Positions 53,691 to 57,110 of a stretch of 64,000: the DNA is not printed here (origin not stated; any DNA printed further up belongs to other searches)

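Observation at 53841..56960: C39 ABC exporter fused to two cyclic-nucleotide-binding domains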

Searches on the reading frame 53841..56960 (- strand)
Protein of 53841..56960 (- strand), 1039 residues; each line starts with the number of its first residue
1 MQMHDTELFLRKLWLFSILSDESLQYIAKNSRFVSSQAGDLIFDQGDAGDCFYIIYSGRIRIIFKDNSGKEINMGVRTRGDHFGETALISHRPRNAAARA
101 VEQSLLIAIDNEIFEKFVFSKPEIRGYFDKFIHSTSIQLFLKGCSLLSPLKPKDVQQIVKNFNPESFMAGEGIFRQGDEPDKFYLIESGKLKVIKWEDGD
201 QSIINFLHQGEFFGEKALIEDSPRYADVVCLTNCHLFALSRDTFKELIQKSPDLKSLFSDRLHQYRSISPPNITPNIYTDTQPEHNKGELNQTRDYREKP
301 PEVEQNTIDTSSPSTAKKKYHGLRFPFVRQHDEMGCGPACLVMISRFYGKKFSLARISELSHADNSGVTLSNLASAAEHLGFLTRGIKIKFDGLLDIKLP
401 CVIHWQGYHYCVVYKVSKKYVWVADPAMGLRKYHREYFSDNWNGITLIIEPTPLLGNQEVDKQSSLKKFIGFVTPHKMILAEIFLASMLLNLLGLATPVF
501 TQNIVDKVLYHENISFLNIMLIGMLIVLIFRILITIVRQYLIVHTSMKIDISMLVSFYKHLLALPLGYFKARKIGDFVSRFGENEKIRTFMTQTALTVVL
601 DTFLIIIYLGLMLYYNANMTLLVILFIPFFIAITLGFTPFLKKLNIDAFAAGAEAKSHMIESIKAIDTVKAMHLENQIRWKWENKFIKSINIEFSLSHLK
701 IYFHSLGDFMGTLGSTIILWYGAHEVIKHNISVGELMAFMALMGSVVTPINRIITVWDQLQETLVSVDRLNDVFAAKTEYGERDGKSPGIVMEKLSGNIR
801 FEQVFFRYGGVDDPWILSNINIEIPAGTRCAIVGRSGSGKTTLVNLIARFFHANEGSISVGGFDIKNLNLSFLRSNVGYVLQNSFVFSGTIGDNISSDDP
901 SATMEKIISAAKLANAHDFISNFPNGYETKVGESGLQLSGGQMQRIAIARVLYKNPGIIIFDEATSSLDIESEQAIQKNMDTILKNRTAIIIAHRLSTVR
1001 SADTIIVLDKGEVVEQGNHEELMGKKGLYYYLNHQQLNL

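Call 3: search_protein_families(library=pfam, proteins=[window:53841-56960:-], max_evalue=0.01)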
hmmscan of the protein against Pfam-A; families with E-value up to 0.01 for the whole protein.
window:53841-56960:- (1039 aa): 10 families
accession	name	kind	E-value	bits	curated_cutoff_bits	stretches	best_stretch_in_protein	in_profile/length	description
PF00027.35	cNMP_binding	-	9e-48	160.6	27.5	2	165-250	2-88/89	Cyclic nucleotide-binding domain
PF00664.28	ABC_membrane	-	3.2e-46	158.7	28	1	482-749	3-273/274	ABC transporter transmembrane region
PF03412.21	Peptidase_C39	-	1e-36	126.2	22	1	325-452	2-131/133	Peptidase C39 family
PF00005.33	ABC_tran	-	4e-30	105.6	25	1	817-966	1-137/137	ABC transporter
PF02463.25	SMC_N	-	4.9e-06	26.6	40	1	937-1008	136-211/220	RecF/RecN/SMC N terminal domain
PF13529.12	Peptidase_C39_2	-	0.00015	22.8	24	1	324-364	2-44/143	Peptidase_C39 like family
PF13401.12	AAA_22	-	0.0025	18.6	27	1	830-968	8-96/130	AAA domain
PF13555.12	AAA_29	-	0.0087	16.2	27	0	825-847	20-42/61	P-loop containing region of AAA domain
PF03266.21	NTPase_1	-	0.0093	16.3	23.9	0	831-866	3-36/168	NTPase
PF11814.14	DUF3335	-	0.0098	15.8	25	0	326-361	2-37/206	Peptidase_C39 like family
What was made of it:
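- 53841..56960 (-): Long-type peptidase-containing ABC transporter (cNMP-cNMP-C39-TMD-NBD), 1039 aa. Pfam domains (call 3).
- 54714..55517 (-): ABC exporter transmembrane domain with six long helices. Pfam ABC_membrane E 3e-46 (call 3).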

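Call 4: search_protein_families(library=ncbifam, proteins=[window:53841-56960:-], max_evalue=0.01)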
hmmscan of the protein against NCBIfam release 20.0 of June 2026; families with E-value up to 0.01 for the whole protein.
window:53841-56960:- (1039 aa): 203 families (the best 25 are shown)
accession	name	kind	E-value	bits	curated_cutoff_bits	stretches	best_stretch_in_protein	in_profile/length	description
TIGR01846.1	type_I_sec_HlyB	subfamily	1.5e-187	625.1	725.55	1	339-1036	3-692/694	type I secretion system permease/ATPase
TIGR03796.1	NHLM_micro_ABC1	equivalog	1.6e-161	539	853.3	1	325-1032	2-708/710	NHLP family bacteriocin export ABC transporter peptidase/permease/ATPase subunit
TIGR01193.1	bacteriocin_ABC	subfamily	1.1e-152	510.1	523.85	1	330-1034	1-707/708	peptide cleavage/export ABC transporter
TIGR03375.1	type_I_sec_LssB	subfamily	1.1e-135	453.6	693.1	1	339-1024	5-690/696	type I secretion system permease/ATPase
TIGR02204.1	MsbA_rel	hypoth_equivalog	6.3e-124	414.7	780.4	1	464-1036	4-575/576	ABC transporter, permease/ATP-binding protein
TIGR02203.1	MsbA_lipidA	equivalog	5.4e-118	395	602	1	494-1036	30-569/572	lipid A export permease/ATP-binding protein MsbA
NF052233.1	CphA_assoc_ABC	equivalog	1.5e-113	380.7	880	1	463-1037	169-744/766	cyanophycin metabolism-associated ABC transporter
TIGR03797.1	NHLM_micro_ABC2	equivalog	6.8e-112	375.2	709.4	1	468-1037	125-686/686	NHLP bacteriocin export ABC transporter permease/ATPase subunit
TIGR00958.1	3a01208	subfamily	1.8e-107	360.4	874.6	1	457-1032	140-710/711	antigen peptide transporter 2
NF008381.0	PRK11176.1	equivalog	3.1e-100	336.2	867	1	464-1037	11-580/582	lipid A ABC transporter ATP-binding protein/permease MsbA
TIGR01842.1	type_I_sec_PrtD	subfamily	1.5e-97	327.5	510.15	1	476-1023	4-541/544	type I secretion system permease/ATPase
NF045513.1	HepA_fam_ABC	equivalog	2e-94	317.2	725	1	503-1034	77-608/610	heterocyst formation ABC transporter subunit HepA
NF010178.0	PRK13657.1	equivalog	5.6e-93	312.4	733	1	470-1035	11-569/588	glucan ABC transporter ATP-binding protein/ permease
NF045998.1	cleave_ABC_plasm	equivalog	1.1e-85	288.4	500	1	330-999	2-664/673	Mbov_0121 family peptidase domain-containing ABC transporter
TIGR01192.1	chvA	subfamily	1.5e-75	255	585.4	1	470-1032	11-566/585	glucan export ABC transporter ATP-binding protein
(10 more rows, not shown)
